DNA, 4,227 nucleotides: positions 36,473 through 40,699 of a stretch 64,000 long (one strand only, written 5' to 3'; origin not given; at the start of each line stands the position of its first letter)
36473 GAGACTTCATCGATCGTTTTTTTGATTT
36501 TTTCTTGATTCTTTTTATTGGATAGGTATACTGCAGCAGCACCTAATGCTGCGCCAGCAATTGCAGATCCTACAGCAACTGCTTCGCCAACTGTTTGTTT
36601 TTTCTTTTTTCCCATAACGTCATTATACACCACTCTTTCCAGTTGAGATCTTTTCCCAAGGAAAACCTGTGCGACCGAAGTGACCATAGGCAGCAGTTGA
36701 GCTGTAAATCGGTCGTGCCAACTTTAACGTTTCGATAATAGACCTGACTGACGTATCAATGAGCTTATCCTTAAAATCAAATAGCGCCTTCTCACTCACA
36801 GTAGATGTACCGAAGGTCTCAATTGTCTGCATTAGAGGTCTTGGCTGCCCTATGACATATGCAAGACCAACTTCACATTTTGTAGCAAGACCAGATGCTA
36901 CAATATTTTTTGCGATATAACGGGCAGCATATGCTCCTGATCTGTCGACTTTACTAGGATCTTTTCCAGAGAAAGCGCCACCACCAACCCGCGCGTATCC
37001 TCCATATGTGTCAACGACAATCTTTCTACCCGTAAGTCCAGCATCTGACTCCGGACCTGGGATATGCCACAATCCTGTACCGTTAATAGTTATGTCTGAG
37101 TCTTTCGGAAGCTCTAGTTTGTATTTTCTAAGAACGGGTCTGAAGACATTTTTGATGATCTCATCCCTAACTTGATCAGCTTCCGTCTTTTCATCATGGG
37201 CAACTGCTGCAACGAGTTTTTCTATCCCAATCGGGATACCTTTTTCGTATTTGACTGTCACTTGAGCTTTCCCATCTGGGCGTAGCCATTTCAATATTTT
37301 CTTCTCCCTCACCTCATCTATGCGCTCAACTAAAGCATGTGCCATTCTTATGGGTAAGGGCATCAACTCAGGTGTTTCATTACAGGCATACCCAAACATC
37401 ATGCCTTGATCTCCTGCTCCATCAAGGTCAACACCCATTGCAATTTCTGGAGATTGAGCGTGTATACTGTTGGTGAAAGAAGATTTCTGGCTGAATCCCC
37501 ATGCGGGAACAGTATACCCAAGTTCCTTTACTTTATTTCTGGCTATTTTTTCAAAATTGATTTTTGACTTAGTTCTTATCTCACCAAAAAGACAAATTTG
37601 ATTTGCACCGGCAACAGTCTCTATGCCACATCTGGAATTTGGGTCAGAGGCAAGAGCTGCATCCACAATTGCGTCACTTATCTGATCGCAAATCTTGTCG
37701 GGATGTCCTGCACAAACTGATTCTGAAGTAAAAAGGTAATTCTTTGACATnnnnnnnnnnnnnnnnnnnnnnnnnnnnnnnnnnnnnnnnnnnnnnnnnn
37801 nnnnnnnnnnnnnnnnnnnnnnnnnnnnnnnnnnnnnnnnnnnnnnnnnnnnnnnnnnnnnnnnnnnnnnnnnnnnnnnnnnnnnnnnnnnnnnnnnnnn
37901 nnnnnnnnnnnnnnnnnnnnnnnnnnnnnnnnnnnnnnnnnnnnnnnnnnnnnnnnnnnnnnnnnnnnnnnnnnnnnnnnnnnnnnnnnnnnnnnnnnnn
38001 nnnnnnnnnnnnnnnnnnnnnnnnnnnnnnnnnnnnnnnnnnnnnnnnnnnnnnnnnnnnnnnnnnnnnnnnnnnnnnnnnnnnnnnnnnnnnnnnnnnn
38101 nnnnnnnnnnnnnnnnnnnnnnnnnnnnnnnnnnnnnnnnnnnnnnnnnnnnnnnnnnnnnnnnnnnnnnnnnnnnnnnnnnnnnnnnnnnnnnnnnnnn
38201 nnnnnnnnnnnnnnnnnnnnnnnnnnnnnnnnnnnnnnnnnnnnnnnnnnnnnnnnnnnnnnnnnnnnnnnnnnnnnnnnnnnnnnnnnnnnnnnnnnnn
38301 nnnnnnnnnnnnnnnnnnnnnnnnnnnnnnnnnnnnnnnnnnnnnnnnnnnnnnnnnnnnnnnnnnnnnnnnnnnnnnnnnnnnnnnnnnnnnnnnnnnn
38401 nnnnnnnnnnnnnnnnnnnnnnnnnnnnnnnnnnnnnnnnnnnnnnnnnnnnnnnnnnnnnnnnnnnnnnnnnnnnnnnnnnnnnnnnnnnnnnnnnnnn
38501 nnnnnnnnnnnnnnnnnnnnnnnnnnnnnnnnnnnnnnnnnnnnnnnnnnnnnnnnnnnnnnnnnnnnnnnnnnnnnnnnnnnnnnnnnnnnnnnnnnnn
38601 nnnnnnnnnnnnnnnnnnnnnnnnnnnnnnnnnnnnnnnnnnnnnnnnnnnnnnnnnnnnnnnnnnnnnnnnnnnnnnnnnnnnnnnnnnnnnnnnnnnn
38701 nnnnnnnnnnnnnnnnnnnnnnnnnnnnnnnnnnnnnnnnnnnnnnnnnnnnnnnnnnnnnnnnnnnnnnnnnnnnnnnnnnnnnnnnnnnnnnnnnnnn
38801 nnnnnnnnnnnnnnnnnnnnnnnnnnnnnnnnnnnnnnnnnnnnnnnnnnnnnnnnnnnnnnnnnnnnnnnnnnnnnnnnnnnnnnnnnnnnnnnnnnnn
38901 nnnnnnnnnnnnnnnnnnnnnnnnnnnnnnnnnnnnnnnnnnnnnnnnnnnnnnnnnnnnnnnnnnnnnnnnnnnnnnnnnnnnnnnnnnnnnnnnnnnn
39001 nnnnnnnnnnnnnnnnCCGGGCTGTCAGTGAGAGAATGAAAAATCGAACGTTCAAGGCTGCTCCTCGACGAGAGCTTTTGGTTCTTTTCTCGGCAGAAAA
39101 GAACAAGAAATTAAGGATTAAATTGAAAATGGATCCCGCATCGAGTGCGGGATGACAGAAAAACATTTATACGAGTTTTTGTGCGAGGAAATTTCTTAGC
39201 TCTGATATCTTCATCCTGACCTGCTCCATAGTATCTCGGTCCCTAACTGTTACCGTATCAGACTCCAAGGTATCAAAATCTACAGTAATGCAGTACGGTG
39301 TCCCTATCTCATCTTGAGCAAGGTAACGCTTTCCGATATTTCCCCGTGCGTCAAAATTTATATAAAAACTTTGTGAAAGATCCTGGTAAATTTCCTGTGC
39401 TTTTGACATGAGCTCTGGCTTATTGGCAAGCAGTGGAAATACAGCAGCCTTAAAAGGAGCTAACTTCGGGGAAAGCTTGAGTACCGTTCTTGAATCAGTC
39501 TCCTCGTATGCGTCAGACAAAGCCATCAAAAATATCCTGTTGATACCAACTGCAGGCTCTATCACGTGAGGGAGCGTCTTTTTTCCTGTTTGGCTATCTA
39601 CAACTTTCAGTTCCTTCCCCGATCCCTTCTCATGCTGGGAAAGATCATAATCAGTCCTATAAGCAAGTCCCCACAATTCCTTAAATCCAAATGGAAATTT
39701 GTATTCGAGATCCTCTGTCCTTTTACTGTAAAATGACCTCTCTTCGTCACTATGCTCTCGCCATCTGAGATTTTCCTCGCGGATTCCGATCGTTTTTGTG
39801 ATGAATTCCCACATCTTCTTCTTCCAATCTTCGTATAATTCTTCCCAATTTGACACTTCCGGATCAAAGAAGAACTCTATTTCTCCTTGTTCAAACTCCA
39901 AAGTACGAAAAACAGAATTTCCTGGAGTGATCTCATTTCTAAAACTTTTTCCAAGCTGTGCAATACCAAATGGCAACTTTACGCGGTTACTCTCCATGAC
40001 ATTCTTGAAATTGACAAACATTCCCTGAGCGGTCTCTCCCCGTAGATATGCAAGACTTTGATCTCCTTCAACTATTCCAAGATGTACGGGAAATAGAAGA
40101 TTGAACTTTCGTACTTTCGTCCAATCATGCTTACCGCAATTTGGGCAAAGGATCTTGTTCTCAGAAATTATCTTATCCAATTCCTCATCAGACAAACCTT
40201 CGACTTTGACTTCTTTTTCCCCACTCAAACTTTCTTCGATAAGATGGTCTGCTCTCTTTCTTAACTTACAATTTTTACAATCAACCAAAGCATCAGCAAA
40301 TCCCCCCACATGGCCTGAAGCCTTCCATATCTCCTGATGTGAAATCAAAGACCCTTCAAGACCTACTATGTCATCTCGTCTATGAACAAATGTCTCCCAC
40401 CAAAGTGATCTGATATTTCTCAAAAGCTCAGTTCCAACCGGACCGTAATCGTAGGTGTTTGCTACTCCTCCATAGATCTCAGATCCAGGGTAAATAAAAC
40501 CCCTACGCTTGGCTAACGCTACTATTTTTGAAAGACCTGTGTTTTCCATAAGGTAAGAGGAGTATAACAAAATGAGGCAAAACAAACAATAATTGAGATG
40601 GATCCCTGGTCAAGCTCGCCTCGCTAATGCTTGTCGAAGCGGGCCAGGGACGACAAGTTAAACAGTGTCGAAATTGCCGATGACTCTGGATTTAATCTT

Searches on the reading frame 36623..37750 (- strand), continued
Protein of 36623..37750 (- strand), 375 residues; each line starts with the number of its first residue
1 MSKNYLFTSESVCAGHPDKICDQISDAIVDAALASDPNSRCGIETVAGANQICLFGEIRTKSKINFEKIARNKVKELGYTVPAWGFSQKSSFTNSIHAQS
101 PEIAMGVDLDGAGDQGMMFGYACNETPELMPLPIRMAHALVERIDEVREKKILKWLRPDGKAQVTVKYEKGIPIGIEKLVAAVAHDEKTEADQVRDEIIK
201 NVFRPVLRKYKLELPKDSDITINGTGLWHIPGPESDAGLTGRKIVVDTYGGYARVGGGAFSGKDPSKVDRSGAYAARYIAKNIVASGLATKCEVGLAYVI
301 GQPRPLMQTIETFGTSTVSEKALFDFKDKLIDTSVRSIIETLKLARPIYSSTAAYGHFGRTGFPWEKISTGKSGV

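Call 31: find_encoding_contigs(protein=P0011, flank=2000, max_places=2)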
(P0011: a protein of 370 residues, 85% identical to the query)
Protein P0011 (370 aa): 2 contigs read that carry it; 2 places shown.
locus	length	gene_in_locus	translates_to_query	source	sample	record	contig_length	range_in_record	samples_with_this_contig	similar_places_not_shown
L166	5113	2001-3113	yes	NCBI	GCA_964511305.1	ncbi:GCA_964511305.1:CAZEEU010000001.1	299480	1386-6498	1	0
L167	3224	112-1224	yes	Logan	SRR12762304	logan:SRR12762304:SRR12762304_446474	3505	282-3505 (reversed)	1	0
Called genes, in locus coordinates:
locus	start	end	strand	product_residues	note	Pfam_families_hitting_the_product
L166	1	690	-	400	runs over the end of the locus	PF00155:Aminotran_1_2, PF01212:Beta_elim_lyase, PF01041:DegT_DnrJ_EryC1 (weak), PF01276:OKR_DC_1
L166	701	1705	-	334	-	PF08240:ADH_N, PF16912:Glu_dehyd_C, PF00107:ADH_zinc_N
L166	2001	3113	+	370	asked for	PF00438:S-AdoMet_synt_N, PF02772:S-AdoMet_synt_M, PF02773:S-AdoMet_synt_C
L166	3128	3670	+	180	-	-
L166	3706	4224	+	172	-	-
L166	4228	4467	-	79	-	-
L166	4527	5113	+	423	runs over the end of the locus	PF00709:Adenylsucc_synt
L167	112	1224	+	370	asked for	PF00438:S-AdoMet_synt_N, PF02772:S-AdoMet_synt_M, PF02773:S-AdoMet_synt_C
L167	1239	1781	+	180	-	-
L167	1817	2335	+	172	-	-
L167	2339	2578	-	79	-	-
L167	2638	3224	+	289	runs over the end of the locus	?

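Call 32: find_encoding_contigs(protein=P0015, flank=2000, max_places=2)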
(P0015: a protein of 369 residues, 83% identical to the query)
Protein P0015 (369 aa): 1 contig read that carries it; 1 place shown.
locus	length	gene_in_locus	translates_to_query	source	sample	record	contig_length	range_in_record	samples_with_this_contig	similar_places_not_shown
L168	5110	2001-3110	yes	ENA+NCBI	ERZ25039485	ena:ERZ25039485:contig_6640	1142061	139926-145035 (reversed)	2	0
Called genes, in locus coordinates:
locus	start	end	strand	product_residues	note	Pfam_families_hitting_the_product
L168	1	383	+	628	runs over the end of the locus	PF12710:HAD (weak), PF00389:2-Hacid_dh, PF02826:2-Hacid_dh_C, PF22629:ACT_AHAS_ss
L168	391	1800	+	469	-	PF01565:FAD_binding_4, PF02913:FAD-oxidase_C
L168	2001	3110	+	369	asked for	PF00438:S-AdoMet_synt_N, PF02772:S-AdoMet_synt_M, PF02773:S-AdoMet_synt_C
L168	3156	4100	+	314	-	PF00294:PfkB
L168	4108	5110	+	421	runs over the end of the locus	PF05221:AdoHcyase, PF02826:2-Hacid_dh_C, PF00670:AdoHcyase_NAD, PF07991:KARI_N (weak)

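Call 33: find_encoding_contigs(protein=P0008, flank=2000, max_places=2)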
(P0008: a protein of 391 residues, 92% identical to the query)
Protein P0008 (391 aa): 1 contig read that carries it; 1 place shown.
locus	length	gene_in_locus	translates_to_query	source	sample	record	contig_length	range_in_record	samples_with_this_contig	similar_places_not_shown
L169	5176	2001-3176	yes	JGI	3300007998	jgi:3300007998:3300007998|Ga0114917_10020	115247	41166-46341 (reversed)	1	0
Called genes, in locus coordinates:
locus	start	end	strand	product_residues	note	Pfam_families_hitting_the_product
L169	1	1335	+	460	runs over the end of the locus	PF28494:GlyRS_ins_1 (weak), PF00587:tRNA-synt_2b, PF03129:HGTP_anticodon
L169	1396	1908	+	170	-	-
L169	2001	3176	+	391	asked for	PF00438:S-AdoMet_synt_N, PF02772:S-AdoMet_synt_M, PF02773:S-AdoMet_synt_C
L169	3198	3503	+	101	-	-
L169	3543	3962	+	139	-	-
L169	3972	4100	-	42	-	-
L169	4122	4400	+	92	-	-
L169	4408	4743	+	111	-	PF00581:Rhodanese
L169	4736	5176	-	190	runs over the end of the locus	PF13302:Acetyltransf_3, PF00583:Acetyltransf_1 (weak)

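Call 34: find_encoding_contigs(protein=P0010, flank=2000, max_places=2)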
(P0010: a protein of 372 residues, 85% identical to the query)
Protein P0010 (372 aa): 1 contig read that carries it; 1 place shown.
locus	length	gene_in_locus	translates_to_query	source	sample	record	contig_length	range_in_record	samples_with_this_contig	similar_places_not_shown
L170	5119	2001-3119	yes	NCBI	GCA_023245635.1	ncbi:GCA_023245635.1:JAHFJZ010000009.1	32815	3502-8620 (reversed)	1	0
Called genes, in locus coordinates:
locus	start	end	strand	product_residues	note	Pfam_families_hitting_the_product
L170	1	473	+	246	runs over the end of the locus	PF00160:Pro_isomerase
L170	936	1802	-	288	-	-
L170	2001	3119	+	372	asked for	PF00438:S-AdoMet_synt_N, PF02772:S-AdoMet_synt_M, PF02773:S-AdoMet_synt_C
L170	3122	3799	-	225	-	-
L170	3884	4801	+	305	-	-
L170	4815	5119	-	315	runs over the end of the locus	-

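Call 35: find_encoding_contigs(protein=P0080, flank=2000, max_places=2)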
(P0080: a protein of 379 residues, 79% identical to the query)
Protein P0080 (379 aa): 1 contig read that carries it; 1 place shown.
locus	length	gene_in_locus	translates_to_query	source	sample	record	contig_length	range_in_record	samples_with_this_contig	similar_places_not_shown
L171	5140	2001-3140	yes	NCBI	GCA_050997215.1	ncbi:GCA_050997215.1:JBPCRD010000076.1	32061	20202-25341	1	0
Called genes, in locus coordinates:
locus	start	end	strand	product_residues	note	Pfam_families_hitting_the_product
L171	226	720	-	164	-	-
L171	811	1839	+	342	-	-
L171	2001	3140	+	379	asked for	PF00438:S-AdoMet_synt_N, PF02772:S-AdoMet_synt_M, PF02773:S-AdoMet_synt_C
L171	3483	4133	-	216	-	-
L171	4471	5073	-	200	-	-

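Call 36: find_encoding_contigs(protein=P0089, flank=2000, max_places=2)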
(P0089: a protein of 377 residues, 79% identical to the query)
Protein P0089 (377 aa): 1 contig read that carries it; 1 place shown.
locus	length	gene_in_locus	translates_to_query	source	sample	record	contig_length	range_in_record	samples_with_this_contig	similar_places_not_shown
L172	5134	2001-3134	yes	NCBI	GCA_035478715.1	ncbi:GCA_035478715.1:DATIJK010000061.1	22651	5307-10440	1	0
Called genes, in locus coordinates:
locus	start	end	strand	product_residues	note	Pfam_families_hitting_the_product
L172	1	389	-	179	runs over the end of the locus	PF01471:PG_binding_1 (weak)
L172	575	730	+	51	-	-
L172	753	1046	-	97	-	PF12732:YtxH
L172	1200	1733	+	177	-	PF07087:DUF1353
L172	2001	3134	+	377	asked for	PF00438:S-AdoMet_synt_N, PF02772:S-AdoMet_synt_M, PF02773:S-AdoMet_synt_C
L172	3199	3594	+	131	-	-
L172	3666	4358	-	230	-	PF07963:N_methyl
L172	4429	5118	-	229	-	PF07963:N_methyl (weak)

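Call 40: find_encoding_contigs(protein=P0009, flank=2000, max_places=3)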
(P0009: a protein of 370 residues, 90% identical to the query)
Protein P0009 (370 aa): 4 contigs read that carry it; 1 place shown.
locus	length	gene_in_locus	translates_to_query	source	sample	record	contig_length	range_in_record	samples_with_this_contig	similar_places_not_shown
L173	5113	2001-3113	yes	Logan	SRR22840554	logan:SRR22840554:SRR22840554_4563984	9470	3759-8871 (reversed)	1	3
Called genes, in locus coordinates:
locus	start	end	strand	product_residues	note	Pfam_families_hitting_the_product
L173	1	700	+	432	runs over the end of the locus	?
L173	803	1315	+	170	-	-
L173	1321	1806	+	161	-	-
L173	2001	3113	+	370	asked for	PF00438:S-AdoMet_synt_N, PF02772:S-AdoMet_synt_M, PF02773:S-AdoMet_synt_C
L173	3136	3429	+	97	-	-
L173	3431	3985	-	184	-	PF04173:DoxD, PF07681:DoxX (weak)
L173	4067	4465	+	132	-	PF03073:TspO_MBR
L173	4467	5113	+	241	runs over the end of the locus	PF01988:VIT1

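Call 41: find_encoding_contigs(protein=P0012, flank=2000, max_places=3)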
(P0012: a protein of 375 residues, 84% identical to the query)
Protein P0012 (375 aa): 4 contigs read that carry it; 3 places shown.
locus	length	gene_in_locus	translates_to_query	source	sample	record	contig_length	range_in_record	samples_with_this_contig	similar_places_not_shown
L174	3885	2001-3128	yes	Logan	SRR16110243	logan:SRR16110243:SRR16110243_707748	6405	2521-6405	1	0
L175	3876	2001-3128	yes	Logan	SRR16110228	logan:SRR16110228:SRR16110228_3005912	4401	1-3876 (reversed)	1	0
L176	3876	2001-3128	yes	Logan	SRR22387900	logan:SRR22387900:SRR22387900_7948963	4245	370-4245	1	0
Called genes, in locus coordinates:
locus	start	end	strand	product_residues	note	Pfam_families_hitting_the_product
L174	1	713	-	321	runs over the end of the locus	PF02401:LYTB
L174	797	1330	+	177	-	-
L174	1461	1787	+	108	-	PF20606:DUF6799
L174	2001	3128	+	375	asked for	PF00438:S-AdoMet_synt_N, PF02772:S-AdoMet_synt_M, PF02773:S-AdoMet_synt_C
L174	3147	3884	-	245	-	?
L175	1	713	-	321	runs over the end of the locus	PF02401:LYTB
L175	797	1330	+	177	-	-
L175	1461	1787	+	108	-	PF20606:DUF6799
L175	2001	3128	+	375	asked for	PF00438:S-AdoMet_synt_N, PF02772:S-AdoMet_synt_M, PF02773:S-AdoMet_synt_C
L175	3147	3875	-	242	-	?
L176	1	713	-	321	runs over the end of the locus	PF02401:LYTB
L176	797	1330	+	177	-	-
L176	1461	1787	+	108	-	PF20606:DUF6799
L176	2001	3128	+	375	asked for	PF00438:S-AdoMet_synt_N, PF02772:S-AdoMet_synt_M, PF02773:S-AdoMet_synt_C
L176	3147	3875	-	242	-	?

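Call 63: list_cluster_members(proteins=[P0002, P0005, P0006, P0010, P0011, P0015, P0024, P0025, P0028])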
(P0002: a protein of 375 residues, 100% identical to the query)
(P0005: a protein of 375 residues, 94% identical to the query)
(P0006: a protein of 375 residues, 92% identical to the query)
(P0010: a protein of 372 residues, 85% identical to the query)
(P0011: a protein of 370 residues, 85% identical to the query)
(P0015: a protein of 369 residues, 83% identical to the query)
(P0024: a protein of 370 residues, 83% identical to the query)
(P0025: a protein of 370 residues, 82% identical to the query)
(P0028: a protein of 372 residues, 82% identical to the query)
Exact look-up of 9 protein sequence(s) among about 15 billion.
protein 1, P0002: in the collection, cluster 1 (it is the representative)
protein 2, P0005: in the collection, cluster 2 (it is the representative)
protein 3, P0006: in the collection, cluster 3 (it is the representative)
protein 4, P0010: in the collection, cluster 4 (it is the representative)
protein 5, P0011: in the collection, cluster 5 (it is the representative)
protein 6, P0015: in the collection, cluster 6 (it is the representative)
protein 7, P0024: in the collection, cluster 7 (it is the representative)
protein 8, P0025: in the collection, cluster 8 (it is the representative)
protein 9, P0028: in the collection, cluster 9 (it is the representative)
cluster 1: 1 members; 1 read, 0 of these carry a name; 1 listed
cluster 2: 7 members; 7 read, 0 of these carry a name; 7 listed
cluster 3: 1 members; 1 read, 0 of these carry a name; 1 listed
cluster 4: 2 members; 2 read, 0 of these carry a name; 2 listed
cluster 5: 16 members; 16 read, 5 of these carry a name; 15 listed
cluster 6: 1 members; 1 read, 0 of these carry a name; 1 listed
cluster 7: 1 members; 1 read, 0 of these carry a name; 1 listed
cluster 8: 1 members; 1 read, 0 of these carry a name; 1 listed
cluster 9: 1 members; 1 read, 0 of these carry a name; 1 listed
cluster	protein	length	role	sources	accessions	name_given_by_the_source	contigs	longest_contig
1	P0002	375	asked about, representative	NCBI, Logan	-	-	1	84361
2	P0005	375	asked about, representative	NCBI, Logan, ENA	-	-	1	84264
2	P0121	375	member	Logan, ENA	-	-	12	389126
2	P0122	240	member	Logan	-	-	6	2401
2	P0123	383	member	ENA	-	-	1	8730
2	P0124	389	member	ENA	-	-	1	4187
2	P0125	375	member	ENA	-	-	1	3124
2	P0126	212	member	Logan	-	-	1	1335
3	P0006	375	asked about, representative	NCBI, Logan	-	-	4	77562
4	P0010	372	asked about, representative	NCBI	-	-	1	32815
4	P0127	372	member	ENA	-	-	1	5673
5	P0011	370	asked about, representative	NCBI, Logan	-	-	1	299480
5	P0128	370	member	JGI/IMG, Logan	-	S-adenosylmethionine synthetase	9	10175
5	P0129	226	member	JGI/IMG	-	S-adenosylmethionine synthetase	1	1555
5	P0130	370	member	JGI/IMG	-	S-adenosylmethionine synthetase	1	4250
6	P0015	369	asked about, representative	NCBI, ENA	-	-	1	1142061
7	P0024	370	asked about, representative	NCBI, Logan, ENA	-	-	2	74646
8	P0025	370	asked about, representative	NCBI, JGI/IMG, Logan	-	-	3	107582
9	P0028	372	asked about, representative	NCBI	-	-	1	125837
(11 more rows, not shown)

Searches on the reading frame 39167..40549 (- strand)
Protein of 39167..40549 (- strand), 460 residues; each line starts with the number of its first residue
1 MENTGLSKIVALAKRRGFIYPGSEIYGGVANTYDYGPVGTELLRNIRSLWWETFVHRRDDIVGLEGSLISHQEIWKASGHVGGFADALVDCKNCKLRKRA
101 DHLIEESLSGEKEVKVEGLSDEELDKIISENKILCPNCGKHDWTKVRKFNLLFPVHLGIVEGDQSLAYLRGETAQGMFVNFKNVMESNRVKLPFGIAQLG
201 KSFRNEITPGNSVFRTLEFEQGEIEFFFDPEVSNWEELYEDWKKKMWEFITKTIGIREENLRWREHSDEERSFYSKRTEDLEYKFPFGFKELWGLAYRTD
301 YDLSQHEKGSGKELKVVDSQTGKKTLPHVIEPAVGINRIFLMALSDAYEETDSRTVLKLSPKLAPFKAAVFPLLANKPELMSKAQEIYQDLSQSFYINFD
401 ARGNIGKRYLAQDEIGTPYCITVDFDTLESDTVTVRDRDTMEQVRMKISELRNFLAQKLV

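Call 64: search_protein_families(library=pfam, proteins=[window:39167-40549:-], max_evalue=0.00001)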
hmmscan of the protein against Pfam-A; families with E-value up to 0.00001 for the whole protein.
window:39167-40549:- (460 aa): 2 families
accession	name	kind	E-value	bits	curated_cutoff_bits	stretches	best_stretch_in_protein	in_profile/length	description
PF03129.25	HGTP_anticodon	-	5e-22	78.3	21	1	367-457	1-93/94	Anticodon binding domain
PF00587.30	tRNA-synt_2b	-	2.3e-07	31.5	29.3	1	168-345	12-177/179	tRNA synthetase class II core domain (G, H, P, S and T)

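Call 65: find_homologous_proteins(query=window:39167-40549:-, max_evalue=1e-80)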
Query window:39167-40549:- (460 aa): 8000 proteins with E <= 1e-80 among 8000 candidates; the best 120 are listed.
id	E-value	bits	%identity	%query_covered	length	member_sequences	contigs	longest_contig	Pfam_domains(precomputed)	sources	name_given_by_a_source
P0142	0.0e+0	1058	100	100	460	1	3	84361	PF03129.26,PF00587.31,PF28494.1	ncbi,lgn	-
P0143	0.0e+0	1052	99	100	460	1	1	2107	PF03129.26,PF00587.31,PF28494.1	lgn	-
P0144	0.0e+0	1052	100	100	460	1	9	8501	PF03129.26,PF00587.31,PF28494.1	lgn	-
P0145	0.0e+0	1050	99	100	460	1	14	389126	PF03129.26,PF00587.31,PF28494.1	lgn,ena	-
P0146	0.0e+0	1048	99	100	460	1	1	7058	PF03129.26,PF00587.31,PF28494.1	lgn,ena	-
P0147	0.0e+0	1046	99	100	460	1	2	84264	PF03129.26,PF00587.31,PF28494.1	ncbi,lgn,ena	-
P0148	0.0e+0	1043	98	100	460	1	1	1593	PF03129.26,PF00587.31,PF28494.1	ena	-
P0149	0.0e+0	1040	98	100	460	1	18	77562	PF03129.26,PF00587.31,PF28494.1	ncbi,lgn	-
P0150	0.0e+0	1022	95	100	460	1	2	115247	PF03129.26,PF00587.31,PF28494.1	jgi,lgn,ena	-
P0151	0.0e+0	1016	95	100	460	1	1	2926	PF03129.26,PF00587.31,PF28494.1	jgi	-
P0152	0.0e+0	1009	94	100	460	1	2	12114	PF03129.26,PF00587.31,PF28494.1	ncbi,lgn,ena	-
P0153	0.0e+0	1009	94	100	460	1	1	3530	PF03129.26,PF00587.31,PF28494.1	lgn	-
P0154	0.0e+0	1008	94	100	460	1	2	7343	PF03129.26,PF00587.31,PF28494.1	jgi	jgi:glycyl-tRNA synthetase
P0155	0.0e+0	1008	94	100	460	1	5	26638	PF03129.26,PF00587.31,PF28494.1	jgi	jgi:glycyl-tRNA synthetase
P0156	0.0e+0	1008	94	100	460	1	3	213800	PF03129.26,PF00587.31,PF28494.1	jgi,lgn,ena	-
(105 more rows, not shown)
